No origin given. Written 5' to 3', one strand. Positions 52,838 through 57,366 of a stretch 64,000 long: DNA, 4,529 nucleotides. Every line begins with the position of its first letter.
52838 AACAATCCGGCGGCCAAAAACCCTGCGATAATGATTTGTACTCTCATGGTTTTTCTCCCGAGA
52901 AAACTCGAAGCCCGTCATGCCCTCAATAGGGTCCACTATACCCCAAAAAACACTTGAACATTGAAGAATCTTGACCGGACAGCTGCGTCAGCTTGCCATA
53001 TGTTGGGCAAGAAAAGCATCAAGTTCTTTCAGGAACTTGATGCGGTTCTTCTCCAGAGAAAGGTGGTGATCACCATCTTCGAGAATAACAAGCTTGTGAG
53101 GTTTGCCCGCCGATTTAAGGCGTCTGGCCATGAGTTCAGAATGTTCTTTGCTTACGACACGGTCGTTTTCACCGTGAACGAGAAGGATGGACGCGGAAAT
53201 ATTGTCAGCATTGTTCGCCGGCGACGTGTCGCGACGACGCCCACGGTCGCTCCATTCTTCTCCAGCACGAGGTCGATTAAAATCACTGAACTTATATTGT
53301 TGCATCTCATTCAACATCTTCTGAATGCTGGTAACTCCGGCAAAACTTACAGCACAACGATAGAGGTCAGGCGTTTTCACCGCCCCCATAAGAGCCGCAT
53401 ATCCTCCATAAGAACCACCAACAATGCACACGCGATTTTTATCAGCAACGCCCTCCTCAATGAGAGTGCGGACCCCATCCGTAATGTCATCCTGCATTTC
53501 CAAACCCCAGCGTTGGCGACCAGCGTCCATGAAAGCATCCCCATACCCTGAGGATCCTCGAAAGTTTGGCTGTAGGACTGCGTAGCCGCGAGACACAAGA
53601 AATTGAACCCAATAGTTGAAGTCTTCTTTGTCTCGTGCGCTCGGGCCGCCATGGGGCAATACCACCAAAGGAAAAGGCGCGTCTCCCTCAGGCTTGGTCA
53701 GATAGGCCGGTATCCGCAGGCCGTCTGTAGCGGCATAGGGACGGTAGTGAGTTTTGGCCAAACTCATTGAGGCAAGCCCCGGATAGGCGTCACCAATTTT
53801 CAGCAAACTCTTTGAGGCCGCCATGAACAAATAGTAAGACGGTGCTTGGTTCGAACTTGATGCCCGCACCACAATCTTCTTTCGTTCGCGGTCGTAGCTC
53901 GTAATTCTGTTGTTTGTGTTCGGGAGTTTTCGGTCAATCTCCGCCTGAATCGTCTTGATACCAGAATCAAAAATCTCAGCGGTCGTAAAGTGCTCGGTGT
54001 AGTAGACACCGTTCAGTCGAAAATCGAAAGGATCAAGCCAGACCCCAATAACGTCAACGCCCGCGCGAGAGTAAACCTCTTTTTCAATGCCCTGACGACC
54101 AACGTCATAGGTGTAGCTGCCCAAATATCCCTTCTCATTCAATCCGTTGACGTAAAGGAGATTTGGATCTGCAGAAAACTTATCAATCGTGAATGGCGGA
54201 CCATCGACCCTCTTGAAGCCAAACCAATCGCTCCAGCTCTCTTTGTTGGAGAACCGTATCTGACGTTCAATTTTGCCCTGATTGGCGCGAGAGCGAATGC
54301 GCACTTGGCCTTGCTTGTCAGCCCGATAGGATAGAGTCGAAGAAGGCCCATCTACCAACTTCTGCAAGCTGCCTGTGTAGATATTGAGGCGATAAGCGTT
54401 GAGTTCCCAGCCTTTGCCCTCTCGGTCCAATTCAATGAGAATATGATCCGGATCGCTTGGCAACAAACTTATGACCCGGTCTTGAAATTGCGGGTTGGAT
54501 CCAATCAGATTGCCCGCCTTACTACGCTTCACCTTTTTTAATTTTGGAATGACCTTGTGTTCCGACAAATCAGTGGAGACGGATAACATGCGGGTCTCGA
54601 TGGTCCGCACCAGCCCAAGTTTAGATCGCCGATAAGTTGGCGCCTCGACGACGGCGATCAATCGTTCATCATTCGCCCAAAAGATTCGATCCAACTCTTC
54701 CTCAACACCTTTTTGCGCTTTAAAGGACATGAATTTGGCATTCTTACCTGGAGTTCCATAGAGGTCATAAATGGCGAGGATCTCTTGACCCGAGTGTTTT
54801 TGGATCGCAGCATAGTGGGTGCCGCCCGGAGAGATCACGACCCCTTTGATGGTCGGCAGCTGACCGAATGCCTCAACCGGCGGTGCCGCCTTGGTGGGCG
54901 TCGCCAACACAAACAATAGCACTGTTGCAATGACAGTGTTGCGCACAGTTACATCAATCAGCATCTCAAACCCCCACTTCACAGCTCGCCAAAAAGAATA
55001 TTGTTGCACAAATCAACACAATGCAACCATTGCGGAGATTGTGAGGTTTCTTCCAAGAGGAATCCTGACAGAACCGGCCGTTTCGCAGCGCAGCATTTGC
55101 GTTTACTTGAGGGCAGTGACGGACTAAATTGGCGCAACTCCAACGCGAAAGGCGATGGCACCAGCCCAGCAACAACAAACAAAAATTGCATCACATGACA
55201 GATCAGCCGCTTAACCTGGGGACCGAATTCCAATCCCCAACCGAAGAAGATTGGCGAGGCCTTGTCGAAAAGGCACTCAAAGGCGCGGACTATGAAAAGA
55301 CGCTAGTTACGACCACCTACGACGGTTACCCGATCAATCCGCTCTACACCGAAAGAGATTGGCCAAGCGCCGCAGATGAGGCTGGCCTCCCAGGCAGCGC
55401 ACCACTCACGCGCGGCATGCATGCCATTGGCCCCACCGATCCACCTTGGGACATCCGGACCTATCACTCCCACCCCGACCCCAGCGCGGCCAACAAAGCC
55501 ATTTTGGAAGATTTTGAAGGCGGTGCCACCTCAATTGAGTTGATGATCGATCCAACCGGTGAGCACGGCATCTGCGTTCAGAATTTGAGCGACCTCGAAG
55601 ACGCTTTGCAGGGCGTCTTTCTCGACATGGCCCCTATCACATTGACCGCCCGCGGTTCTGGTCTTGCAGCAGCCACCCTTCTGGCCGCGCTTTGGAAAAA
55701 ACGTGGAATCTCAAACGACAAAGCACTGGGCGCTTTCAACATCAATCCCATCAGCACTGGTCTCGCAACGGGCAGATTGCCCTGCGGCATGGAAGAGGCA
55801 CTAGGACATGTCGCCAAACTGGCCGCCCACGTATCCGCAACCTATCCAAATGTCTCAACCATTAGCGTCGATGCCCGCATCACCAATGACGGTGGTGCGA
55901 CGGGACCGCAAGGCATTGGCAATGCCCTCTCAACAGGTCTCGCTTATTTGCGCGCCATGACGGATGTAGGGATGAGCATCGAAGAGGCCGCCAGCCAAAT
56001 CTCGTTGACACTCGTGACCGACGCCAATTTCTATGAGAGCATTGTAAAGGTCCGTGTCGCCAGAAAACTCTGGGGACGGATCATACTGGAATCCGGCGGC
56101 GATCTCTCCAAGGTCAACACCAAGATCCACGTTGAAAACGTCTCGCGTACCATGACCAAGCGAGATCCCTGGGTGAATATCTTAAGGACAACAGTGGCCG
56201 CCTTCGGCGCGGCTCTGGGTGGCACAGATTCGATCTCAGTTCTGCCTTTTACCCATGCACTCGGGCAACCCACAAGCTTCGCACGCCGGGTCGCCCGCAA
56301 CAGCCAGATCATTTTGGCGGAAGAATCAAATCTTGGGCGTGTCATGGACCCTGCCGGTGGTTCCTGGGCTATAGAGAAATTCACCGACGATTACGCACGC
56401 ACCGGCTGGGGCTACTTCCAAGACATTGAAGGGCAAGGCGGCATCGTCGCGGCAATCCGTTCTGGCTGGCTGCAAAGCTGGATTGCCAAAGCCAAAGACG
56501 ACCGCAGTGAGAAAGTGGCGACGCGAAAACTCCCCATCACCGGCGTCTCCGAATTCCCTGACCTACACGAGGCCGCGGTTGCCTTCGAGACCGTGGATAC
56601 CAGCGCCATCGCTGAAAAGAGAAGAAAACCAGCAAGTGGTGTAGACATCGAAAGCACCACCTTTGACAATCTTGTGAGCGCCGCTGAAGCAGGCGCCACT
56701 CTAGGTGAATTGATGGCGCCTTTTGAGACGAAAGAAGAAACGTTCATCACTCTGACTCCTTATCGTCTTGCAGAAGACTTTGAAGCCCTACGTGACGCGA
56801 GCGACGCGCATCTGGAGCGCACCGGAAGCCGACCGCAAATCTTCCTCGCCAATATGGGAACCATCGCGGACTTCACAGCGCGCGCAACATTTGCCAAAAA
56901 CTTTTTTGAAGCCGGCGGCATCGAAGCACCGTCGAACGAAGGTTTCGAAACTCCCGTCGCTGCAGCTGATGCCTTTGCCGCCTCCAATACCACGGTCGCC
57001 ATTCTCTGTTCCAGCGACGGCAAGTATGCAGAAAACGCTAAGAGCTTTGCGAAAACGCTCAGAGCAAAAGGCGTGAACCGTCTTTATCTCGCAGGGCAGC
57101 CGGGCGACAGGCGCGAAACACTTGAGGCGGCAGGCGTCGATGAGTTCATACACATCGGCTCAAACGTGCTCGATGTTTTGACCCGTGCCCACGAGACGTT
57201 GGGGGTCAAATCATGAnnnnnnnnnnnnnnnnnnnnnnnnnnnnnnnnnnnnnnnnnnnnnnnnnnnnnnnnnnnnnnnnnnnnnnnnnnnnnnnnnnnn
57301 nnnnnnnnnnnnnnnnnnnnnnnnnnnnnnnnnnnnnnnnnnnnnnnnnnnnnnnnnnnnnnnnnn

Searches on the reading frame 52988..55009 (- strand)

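Call 69: search_protein_families(library=pfam, proteins=[window:52988-55009:-], max_evalue=0.0001)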
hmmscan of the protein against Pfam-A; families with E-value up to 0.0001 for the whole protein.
window:52988-55009:- (673 aa): 10 families
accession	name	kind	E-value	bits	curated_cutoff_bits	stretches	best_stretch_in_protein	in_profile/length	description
PF00326.27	Peptidase_S9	-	4.8e-48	163.9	22.6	1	464-672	3-211/213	Prolyl oligopeptidase family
PF01738.24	DLH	-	2.4e-12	47.4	21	1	433-655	1-193/217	Dienelactone hydrolase family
PF12146.15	Hydrolase_4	-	2.6e-11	43.7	27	1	599-654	185-238/239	Serine aminopeptidase, S33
PF02129.25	Peptidase_S15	-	9.4e-11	42.3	23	1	429-564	1-134/262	X-Pro dipeptidyl-peptidase (S15 family)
PF20434.5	BD-FAE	-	1.6e-10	41.3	26.8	1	440-631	7-215/215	BD-FAE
PF12697.13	Abhydrolase_6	-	6.6e-10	40.4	26.3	1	449-652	1-208/217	Alpha/beta hydrolase family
PF00561.26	Abhydrolase_1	-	1.8e-09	38.1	25.8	0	447-575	1-119/245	alpha/beta hydrolase fold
PF02230.22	Abhydrolase_2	-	1.8e-08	34.9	23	0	509-568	90-148/217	Phospholipase/Carboxylesterase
PF00756.26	Esterase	-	7.1e-08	33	22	1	501-622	90-200/251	Putative esterase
PF20408.4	Abhydrolase_11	-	1.6e-06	28.4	27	0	448-544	4-95/193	Alpha/beta hydrolase domain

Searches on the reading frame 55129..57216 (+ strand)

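Call 69: search_protein_families(library=pfam, proteins=[window:55129-57216:+], max_evalue=0.0001)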
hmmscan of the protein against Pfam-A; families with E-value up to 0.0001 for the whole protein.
window:55129-57216:+ (695 aa): 1 family
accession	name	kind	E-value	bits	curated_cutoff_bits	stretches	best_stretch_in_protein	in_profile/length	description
PF01642.28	MM_CoA_mutase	-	1.2e-118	397.4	22.1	1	62-599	1-502/512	Methylmalonyl-CoA mutase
